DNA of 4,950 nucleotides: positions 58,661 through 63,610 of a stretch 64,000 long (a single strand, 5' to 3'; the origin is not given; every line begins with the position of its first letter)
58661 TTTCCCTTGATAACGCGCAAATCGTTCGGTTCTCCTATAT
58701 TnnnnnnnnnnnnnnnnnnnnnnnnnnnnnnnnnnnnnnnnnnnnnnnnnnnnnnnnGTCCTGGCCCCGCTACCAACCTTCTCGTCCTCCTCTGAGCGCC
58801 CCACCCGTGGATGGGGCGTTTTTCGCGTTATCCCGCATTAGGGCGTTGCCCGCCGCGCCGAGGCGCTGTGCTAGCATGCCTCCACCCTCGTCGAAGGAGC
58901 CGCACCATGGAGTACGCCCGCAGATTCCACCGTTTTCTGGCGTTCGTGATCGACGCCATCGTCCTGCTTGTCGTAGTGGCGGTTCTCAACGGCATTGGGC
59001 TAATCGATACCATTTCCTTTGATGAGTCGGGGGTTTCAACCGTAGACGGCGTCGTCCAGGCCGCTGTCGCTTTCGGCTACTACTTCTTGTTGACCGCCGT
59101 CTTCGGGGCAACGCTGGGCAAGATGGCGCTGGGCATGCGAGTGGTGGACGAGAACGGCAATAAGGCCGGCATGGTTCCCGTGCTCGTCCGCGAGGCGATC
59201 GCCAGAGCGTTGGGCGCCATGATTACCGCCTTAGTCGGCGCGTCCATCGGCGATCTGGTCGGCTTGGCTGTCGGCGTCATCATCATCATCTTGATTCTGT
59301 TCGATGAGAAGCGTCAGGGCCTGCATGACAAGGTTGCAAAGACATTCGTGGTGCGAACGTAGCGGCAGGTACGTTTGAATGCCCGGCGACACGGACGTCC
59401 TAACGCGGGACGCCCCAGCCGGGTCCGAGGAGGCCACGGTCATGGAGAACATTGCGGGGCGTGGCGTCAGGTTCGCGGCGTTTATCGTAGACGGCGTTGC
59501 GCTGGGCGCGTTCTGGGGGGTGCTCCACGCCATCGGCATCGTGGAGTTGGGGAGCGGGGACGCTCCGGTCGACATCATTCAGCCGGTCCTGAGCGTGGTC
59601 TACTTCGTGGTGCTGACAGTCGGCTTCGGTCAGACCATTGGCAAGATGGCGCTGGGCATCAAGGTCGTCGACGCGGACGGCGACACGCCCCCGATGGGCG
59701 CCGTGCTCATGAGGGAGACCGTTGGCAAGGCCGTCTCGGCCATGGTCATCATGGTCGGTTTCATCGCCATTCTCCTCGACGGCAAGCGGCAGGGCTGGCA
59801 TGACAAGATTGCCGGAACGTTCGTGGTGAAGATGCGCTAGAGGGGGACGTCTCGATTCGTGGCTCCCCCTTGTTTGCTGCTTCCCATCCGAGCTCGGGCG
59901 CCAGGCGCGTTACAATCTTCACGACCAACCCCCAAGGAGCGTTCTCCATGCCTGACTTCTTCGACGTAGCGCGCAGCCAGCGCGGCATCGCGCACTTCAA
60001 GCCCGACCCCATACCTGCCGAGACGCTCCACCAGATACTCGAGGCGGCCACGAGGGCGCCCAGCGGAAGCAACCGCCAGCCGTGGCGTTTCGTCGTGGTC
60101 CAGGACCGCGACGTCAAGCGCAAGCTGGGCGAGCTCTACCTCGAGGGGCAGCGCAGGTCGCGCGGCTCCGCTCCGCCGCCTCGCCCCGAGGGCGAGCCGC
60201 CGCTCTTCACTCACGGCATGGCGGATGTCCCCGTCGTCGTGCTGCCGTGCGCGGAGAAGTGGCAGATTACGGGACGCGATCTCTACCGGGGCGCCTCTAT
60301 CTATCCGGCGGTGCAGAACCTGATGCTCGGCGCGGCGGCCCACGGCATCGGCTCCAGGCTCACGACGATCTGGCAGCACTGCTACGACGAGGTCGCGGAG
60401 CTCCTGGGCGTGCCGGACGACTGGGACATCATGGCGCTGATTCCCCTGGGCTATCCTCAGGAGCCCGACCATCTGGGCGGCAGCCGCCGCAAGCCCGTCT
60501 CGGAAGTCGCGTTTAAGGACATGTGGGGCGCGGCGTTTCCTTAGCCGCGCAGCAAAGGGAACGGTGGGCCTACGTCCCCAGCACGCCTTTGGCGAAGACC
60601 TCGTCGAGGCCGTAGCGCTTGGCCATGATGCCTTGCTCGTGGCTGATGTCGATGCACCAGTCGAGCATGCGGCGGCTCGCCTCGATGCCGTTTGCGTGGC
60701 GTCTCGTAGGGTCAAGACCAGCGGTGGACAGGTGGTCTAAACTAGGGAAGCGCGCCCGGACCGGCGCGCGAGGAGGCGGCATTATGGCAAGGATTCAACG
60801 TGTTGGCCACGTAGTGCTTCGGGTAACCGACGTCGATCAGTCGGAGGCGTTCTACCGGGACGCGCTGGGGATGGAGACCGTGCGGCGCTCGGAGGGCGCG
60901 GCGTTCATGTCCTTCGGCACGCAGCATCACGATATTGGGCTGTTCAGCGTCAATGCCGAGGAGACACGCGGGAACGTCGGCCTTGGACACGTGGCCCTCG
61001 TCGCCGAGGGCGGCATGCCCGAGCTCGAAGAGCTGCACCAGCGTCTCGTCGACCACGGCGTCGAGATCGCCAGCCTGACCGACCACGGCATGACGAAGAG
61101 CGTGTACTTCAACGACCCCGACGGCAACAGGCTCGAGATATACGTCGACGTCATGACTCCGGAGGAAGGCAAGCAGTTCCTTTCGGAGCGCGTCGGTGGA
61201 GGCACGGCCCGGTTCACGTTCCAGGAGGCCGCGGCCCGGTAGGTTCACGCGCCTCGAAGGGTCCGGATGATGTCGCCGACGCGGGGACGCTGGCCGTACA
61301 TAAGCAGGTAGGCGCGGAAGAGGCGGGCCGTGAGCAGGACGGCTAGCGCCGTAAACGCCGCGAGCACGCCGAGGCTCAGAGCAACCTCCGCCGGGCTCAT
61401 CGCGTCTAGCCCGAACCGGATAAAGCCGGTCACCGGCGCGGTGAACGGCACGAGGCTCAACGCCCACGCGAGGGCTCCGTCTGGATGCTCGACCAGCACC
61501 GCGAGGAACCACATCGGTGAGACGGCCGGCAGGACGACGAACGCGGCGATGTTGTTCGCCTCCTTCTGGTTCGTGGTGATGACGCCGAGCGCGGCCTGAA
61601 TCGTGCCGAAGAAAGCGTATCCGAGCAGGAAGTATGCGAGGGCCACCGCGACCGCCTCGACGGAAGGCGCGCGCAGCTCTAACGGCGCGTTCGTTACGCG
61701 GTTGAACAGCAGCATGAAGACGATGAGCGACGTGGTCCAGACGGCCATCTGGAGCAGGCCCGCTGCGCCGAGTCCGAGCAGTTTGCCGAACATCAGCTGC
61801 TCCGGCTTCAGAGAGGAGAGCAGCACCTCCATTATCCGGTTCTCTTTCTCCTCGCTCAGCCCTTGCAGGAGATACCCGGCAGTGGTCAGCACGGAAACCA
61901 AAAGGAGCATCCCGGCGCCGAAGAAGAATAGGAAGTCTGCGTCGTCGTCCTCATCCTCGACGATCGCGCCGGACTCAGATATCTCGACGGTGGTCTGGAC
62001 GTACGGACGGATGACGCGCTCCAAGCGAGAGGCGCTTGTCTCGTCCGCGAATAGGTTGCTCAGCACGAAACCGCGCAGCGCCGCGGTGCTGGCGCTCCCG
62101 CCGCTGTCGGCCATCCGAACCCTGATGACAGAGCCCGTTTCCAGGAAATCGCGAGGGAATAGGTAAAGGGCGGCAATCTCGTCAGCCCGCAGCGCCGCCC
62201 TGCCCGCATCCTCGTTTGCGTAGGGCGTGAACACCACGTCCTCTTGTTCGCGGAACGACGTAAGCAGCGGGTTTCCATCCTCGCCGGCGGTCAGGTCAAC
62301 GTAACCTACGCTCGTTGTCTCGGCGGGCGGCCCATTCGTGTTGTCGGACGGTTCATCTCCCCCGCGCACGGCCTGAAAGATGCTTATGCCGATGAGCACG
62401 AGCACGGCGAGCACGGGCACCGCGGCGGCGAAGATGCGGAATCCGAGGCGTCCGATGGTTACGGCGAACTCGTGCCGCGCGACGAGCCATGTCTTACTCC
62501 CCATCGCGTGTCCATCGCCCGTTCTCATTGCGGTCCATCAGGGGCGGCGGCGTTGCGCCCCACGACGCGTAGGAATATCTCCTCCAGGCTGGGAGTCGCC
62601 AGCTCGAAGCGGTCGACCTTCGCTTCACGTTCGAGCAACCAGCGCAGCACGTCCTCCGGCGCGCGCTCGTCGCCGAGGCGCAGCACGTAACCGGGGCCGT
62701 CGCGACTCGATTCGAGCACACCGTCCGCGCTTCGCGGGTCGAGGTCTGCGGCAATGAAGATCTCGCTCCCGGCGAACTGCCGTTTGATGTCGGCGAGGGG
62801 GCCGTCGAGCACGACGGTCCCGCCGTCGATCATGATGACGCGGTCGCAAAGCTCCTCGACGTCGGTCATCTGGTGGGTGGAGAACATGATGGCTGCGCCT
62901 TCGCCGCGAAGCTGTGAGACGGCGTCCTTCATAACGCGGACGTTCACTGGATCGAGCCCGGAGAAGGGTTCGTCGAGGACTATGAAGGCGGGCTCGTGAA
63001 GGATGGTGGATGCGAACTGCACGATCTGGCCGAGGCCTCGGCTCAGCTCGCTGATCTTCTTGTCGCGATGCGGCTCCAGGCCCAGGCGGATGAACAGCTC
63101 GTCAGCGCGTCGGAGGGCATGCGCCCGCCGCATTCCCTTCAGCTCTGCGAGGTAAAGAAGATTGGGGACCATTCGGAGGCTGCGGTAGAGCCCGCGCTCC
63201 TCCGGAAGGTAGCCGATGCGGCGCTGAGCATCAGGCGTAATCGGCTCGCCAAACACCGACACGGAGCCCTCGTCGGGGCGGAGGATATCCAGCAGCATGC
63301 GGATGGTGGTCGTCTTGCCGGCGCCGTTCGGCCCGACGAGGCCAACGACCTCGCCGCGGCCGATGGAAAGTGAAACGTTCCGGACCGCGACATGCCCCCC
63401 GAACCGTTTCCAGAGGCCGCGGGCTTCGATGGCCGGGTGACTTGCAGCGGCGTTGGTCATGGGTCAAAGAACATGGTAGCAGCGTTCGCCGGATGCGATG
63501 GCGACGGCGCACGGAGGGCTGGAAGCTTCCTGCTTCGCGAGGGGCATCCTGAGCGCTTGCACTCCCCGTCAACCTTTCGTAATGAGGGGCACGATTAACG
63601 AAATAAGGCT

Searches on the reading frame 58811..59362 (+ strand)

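Call 10: search_protein_families(library=pfam, proteins=[window:58811-59362:+])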
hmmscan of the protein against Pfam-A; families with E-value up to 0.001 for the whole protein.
window:58811-59362:+ (183 aa): 1 family
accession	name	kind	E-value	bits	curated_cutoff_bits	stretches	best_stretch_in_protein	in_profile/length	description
PF06271.18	RDD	-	3.8e-25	89.2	24.1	1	35-177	1-137/137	RDD family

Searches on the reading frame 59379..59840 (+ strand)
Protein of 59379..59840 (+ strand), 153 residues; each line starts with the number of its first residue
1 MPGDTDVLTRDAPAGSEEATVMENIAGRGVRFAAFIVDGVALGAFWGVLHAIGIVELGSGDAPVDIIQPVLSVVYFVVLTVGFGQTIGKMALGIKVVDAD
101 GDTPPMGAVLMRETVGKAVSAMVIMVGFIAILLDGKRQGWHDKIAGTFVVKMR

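Call 44: search_protein_families(library=pfam, proteins=[window:59379-59840:+], max_evalue=0.00001)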
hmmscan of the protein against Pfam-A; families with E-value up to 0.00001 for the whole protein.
window:59379-59840:+ (153 aa): 1 family
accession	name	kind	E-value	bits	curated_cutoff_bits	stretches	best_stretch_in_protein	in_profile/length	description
PF06271.18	RDD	-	8.6e-25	88.1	24.1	1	26-146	2-137/137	RDD family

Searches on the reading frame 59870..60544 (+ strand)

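Call 44: search_protein_families(library=pfam, proteins=[window:59870-60544:+], max_evalue=0.00001)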
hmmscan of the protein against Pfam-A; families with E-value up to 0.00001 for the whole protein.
window:59870-60544:+ (224 aa): 2 families
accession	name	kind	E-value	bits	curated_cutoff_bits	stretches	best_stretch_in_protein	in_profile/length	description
PF00881.29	Nitroreductase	-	9.2e-31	107.7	23.5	1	38-195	5-167/167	Nitroreductase family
PF14512.11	TM1586_NiRdase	-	2.6e-09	37.5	27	0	51-84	158-191/215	Putative TM nitroreductase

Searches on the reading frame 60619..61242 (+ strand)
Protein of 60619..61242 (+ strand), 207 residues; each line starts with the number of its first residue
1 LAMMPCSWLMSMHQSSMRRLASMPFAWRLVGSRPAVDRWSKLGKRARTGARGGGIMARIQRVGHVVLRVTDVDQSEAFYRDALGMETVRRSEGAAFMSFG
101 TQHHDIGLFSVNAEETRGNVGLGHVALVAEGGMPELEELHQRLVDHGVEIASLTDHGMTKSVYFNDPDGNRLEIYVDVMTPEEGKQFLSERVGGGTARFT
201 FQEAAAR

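Call 44: search_protein_families(library=pfam, proteins=[window:60619-61242:+], max_evalue=0.00001)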
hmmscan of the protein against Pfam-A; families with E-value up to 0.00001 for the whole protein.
window:60619-61242:+ (207 aa): 2 families
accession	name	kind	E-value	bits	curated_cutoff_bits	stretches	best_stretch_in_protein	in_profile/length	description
PF00903.31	Glyoxalase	-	2e-18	67.4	20.6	1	61-174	1-121/121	Glyoxalase/Bleomycin resistance protein/Dioxygenase superfamily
PF18029.7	Glyoxalase_6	-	3.7e-07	31.2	23.6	1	64-174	1-105/106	Glyoxalase-like domain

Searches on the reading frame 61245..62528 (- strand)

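Call 44: search_protein_families(library=pfam, proteins=[window:61245-62528:-], max_evalue=0.00001)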
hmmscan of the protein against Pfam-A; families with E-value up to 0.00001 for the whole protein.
window:61245-62528:- (427 aa): 1 family
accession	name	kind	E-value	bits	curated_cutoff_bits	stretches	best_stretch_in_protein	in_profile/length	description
PF12698.13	ABC2_membrane_3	-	1.8e-43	149.4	31.6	1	32-401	5-346/347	ABC-2 family transporter protein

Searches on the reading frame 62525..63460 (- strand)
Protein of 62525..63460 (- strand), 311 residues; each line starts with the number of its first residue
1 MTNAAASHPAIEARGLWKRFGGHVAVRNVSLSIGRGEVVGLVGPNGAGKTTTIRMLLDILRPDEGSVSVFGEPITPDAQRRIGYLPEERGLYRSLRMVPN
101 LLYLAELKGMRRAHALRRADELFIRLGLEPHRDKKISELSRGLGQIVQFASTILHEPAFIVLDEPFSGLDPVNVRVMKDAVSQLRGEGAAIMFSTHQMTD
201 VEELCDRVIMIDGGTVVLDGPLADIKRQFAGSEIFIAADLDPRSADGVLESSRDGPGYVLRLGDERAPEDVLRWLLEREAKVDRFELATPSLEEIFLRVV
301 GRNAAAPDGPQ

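Call 44: search_protein_families(library=pfam, proteins=[window:62525-63460:-], max_evalue=0.00001)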
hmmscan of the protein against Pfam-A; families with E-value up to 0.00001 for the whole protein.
window:62525-63460:- (311 aa): 3 families
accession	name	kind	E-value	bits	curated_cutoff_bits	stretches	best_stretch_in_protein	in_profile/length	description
PF00005.33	ABC_tran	-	7.8e-27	95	25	1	27-166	2-136/137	ABC transporter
PF13732.12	DrrA1-3_C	-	4.6e-13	50.1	27.4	1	220-300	1-81/81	ATP-binding protein DrrA1-3-like, C-terminal domain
PF13304.12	AAA_21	-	3.2e-11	44.3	27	0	106-197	180-299/304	AAA domain, putative AbiEii toxin, Type IV TA system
